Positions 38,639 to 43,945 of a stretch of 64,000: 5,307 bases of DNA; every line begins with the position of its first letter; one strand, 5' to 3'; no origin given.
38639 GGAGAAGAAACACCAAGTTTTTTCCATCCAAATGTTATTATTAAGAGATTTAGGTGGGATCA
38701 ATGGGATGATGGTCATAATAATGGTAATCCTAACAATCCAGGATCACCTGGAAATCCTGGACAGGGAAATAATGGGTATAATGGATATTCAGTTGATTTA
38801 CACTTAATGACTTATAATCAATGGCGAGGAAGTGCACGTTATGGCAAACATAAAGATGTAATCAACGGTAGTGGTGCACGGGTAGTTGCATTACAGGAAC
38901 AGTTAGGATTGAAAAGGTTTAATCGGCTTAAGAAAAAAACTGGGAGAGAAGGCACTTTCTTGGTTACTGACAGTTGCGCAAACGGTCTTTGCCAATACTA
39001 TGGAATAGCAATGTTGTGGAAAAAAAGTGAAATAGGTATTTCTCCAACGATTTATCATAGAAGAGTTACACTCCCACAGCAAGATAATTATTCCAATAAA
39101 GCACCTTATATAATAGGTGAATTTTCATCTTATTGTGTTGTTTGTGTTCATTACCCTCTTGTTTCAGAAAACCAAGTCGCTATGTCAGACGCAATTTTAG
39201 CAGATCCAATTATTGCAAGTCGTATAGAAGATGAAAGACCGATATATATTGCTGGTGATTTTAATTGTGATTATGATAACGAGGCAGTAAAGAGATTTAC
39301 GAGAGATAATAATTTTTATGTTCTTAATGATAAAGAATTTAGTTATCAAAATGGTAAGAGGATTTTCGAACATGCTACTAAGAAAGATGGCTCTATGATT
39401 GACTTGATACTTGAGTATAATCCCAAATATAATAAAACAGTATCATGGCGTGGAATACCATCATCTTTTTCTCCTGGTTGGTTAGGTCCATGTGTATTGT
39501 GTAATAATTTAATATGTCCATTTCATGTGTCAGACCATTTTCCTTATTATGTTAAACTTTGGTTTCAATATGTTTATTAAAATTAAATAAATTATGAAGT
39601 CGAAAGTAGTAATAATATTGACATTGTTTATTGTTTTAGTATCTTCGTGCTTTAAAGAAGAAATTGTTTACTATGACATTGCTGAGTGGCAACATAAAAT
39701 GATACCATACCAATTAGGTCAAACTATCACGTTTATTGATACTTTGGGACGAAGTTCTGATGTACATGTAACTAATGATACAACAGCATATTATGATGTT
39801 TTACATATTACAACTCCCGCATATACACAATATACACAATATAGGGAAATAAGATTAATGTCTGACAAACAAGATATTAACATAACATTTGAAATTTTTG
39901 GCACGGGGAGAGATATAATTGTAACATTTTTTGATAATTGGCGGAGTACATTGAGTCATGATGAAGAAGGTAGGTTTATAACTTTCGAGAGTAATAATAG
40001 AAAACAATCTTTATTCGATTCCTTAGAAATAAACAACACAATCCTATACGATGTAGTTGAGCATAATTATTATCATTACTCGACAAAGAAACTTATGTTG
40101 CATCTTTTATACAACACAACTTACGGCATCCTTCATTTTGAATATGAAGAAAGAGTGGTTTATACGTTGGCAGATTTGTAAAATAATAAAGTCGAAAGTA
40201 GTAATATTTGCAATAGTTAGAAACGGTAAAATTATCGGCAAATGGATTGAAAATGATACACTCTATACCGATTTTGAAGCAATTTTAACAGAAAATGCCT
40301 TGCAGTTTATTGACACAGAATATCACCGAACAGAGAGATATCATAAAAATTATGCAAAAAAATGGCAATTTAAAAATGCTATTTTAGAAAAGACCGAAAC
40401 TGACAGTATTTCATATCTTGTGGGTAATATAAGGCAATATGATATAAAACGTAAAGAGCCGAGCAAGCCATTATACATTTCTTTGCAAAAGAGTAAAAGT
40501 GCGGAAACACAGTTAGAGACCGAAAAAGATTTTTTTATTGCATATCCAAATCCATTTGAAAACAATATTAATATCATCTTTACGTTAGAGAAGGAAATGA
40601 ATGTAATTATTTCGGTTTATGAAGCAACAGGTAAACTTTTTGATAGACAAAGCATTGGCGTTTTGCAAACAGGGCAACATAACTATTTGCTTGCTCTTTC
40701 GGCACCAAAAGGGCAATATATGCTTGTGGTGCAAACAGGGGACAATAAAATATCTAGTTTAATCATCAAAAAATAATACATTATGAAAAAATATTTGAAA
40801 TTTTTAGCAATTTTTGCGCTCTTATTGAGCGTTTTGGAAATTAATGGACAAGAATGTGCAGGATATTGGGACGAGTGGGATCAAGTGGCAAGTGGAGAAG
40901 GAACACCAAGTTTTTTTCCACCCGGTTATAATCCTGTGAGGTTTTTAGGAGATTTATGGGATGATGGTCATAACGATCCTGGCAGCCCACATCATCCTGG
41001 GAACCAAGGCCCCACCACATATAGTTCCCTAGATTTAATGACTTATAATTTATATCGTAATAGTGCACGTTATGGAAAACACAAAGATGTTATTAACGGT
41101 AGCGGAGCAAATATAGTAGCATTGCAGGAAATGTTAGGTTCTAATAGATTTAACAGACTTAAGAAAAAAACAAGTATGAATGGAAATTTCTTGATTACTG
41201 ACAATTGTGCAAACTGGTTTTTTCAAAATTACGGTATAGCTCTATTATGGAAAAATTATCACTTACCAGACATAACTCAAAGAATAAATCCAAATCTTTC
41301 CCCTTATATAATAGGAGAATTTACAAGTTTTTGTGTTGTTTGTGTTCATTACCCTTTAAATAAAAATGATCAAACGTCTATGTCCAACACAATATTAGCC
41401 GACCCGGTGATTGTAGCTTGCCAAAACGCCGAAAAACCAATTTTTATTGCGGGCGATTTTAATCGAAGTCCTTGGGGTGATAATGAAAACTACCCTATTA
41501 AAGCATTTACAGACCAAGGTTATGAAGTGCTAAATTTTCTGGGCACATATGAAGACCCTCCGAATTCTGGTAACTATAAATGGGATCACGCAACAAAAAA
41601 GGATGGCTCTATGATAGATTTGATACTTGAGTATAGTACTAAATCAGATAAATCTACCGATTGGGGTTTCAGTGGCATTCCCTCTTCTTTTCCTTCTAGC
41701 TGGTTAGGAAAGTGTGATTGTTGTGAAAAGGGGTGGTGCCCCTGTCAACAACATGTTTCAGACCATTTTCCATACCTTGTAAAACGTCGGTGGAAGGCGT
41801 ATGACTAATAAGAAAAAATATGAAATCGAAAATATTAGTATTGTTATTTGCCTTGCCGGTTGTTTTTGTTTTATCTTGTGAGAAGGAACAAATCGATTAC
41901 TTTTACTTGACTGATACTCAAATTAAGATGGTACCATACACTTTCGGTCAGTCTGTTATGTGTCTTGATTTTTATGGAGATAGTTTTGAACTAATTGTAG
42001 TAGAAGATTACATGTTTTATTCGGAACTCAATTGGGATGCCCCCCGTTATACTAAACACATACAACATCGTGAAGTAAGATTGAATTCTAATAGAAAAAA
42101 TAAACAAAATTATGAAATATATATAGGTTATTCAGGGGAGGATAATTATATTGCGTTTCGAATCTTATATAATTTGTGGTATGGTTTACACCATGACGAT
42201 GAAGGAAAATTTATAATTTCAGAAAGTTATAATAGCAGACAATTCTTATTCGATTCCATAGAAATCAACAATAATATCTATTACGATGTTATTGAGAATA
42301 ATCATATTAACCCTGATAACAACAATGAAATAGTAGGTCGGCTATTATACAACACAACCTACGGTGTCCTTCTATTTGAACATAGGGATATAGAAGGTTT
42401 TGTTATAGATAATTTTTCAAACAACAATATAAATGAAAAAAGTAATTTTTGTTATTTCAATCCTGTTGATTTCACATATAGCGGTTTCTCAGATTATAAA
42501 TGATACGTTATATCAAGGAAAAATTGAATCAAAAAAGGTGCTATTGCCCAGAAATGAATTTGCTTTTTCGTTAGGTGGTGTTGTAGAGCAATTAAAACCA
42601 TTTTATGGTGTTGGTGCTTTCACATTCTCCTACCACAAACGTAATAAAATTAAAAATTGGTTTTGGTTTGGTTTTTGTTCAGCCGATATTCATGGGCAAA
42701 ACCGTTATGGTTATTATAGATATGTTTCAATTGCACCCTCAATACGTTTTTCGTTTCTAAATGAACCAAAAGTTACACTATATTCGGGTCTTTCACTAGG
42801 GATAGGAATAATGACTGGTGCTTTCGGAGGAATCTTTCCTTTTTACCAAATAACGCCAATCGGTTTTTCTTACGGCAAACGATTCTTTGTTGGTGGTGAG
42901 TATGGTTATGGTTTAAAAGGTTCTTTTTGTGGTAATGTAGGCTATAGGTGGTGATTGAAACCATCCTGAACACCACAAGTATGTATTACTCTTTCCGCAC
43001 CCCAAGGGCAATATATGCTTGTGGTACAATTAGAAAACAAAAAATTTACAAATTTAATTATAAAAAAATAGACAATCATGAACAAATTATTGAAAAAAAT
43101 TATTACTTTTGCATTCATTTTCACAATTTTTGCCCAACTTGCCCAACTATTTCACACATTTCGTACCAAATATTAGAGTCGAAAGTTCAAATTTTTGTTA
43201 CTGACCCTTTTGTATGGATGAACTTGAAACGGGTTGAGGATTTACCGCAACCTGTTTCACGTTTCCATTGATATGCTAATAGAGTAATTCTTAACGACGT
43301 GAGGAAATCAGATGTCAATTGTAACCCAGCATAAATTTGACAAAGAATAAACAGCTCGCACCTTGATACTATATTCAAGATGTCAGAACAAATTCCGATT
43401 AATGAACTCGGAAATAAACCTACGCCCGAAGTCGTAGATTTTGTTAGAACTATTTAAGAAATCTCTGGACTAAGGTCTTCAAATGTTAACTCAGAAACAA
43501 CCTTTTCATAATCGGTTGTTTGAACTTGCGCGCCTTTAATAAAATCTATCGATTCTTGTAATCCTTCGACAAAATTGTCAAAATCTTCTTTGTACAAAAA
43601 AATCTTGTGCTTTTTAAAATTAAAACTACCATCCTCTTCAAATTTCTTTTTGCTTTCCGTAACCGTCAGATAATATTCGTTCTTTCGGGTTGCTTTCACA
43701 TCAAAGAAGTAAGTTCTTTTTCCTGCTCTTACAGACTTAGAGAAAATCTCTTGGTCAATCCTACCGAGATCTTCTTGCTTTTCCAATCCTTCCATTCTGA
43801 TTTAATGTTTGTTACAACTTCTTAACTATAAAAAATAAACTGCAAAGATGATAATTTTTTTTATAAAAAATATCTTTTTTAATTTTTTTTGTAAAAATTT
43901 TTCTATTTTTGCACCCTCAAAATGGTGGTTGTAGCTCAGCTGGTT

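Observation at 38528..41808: The two EEP enzymes have a DNase I/CdtB-like motif layout, a low-complexity G/N/P linker and a Cys-rich tail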

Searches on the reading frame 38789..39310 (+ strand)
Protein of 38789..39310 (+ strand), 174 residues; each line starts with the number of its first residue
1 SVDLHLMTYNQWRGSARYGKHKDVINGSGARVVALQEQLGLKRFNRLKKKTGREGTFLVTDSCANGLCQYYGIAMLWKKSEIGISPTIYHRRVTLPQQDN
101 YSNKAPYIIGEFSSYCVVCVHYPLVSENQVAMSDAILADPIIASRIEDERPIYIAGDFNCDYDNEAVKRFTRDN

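Call 77: search_solved_structures(query=A6, max_evalue=10, show_alignments=0)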
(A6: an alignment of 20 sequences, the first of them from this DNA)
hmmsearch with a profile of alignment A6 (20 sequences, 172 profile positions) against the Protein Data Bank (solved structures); distinct sequences matched with E-value up to 10: 46.
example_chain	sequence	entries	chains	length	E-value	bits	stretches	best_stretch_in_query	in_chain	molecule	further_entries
2jc5_A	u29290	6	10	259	2.3e-05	27.3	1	4-162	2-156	EXODEOXYRIBONUCLEASE | PUTATIVE EXODEOXYRIBONUCLEASE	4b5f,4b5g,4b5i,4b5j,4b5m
8ka3_A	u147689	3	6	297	6.1e-05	26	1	2-169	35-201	DNA-(apurinic or apyrimidinic site) endonuclease, chloroplastic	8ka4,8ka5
8igi_A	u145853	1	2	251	0.00018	24.4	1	23-162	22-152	Exodeoxyribonuclease (LexA)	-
1ako_A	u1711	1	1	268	0.00024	24.1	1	5-162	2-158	EXONUCLEASE III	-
4b5h_A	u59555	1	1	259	0.0015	21.4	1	4-161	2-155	PUTATIVE EXODEOXYRIBONUCLEASE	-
6mal_A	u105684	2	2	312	0.003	20.5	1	27-170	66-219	Nocturnin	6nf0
6bt1_A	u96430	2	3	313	0.003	20.5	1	27-170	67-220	Nocturnin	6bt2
3g6s_A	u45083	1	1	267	0.0093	18.9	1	113-164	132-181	Putative endonuclease/exonuclease/phosphatase family protein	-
3w2y_A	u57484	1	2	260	0.021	17.7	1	4-161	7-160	Exodeoxyribonuclease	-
3w2x_A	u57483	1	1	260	0.022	17.7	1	4-161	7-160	Exodeoxyribonuclease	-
3fzi_A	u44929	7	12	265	0.026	17.4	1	4-161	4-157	Exodeoxyribonuclease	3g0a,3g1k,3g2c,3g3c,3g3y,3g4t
3g91_A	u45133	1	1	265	0.046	16.6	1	4-161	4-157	Exodeoxyribonuclease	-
9dp4_A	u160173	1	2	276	0.052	16.4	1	3-160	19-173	DNA repair nuclease/redox regulator APEX1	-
6w2p_A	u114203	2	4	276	0.055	16.4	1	3-159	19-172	DNA-(apurinic or apyrimidinic site) lyase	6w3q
9dp1_A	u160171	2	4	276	0.065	16.1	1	3-159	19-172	DNA repair nuclease/redox regulator APEX1, mitochondrial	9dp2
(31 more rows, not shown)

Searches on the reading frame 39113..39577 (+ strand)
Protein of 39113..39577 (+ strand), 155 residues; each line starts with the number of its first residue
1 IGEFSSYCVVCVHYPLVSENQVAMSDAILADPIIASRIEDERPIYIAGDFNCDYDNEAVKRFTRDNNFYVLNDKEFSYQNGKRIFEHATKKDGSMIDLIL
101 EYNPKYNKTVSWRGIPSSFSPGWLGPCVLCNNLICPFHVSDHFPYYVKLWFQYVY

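Call 62: search_solved_structures(query=A5, max_evalue=10, show_alignments=5)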
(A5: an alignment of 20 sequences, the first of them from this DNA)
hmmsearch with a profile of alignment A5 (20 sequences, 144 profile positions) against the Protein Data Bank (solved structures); distinct sequences matched with E-value up to 10: 15.
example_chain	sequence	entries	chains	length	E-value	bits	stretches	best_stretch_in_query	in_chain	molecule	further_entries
3i5v_A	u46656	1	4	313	0.0061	19.9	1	29-136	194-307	Beta-hemolysin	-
3i41_A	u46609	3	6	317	0.012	18.9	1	29-136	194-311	Beta-hemolysin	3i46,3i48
1zwx_A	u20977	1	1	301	0.015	18.7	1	7-136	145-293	sphingomyelinase-c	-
8ka3_A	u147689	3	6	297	0.024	18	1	2-64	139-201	DNA-(apurinic or apyrimidinic site) endonuclease, chloroplastic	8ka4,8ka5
2ddr_A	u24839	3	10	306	0.035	17.4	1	29-138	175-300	Sphingomyelin phosphodiesterase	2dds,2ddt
2uyr_X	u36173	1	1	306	0.038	17.3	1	29-138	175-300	SPHINGOMYELINASE C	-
3k55_A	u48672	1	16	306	0.04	17.3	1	29-136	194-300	Beta-hemolysin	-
6mal_A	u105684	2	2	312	0.069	16.5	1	6-135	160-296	Nocturnin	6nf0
6bt1_A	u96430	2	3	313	0.07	16.5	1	6-135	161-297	Nocturnin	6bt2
3g6s_A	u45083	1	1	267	0.078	16.3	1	7-99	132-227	Putative endonuclease/exonuclease/phosphatase family protein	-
8igi_A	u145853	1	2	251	0.34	14.2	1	2-69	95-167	Exodeoxyribonuclease (LexA)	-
4c1r_A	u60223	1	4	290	0.35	14.2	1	6-140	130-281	MANNOSYL-6-PHOSPHATASE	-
3mpr_A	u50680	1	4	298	0.38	14.1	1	6-140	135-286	Putative endonuclease/exonuclease/phosphatase family protein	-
3w2y_A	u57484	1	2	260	1.8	11.9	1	1-56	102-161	Exodeoxyribonuclease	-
3w2x_A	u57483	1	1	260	1.9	11.9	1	1-56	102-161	Exodeoxyribonuclease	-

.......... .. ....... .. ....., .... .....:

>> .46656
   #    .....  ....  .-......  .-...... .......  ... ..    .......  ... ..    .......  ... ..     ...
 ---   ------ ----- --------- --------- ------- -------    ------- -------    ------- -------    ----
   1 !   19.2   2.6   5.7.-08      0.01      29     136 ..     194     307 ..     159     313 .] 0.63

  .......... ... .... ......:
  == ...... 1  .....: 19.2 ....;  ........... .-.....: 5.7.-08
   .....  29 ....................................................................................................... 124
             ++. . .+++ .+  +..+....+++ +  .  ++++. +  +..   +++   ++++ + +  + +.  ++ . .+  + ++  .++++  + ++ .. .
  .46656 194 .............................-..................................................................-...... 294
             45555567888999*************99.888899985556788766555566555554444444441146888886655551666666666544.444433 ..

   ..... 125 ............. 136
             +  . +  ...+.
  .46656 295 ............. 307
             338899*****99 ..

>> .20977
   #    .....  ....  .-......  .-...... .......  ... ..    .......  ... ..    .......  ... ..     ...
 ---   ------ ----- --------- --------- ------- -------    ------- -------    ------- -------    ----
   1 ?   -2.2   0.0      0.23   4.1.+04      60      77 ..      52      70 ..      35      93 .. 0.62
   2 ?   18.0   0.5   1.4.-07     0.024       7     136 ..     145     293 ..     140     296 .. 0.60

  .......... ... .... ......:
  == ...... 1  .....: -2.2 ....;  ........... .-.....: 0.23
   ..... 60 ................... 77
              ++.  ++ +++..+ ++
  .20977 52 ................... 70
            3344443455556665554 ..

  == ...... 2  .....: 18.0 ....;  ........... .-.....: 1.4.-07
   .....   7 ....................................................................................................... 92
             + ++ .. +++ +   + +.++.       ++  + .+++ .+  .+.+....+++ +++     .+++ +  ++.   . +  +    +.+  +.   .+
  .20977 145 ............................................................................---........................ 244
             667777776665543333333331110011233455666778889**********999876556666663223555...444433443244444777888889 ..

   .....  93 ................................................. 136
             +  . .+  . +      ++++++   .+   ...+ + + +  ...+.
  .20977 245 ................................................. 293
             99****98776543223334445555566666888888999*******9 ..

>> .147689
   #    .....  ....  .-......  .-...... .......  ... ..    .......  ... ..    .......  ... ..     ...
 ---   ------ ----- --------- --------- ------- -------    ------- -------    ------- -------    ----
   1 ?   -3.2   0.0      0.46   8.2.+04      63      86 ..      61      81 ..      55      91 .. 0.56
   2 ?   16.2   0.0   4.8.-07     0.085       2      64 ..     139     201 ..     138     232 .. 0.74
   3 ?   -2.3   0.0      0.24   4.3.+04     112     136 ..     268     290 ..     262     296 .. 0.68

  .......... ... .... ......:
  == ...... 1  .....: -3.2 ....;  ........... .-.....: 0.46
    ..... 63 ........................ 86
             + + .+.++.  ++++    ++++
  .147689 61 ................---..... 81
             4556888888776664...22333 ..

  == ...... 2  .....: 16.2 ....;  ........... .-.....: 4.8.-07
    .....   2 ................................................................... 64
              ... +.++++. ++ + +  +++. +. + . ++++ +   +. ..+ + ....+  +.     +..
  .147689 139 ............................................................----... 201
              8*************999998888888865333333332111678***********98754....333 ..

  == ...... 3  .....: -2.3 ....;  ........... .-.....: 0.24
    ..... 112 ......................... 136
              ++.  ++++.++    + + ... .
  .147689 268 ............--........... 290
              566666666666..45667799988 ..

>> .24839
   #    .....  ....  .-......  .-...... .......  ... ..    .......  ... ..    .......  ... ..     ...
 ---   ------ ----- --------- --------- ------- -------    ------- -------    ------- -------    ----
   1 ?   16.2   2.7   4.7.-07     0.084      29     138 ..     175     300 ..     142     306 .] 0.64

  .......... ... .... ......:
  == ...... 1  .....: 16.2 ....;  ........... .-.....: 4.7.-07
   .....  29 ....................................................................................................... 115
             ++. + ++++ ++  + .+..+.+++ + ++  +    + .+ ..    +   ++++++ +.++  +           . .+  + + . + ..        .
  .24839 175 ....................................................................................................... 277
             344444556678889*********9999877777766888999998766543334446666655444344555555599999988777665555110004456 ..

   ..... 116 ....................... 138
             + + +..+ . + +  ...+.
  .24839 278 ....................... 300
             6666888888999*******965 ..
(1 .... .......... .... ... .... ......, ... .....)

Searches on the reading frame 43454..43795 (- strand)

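Call 21: search_protein_families(library=pfam, proteins=[window:43454-43795:-], max_evalue=0.001)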
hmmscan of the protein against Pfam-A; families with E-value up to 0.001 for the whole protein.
window:43454-43795:- (113 aa): 1 family
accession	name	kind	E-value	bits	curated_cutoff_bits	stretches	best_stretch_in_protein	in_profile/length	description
PF11680.14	DUF3276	-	5.6e-38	130.4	23.1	1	14-96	8-91/131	Protein of unknown function (DUF3276)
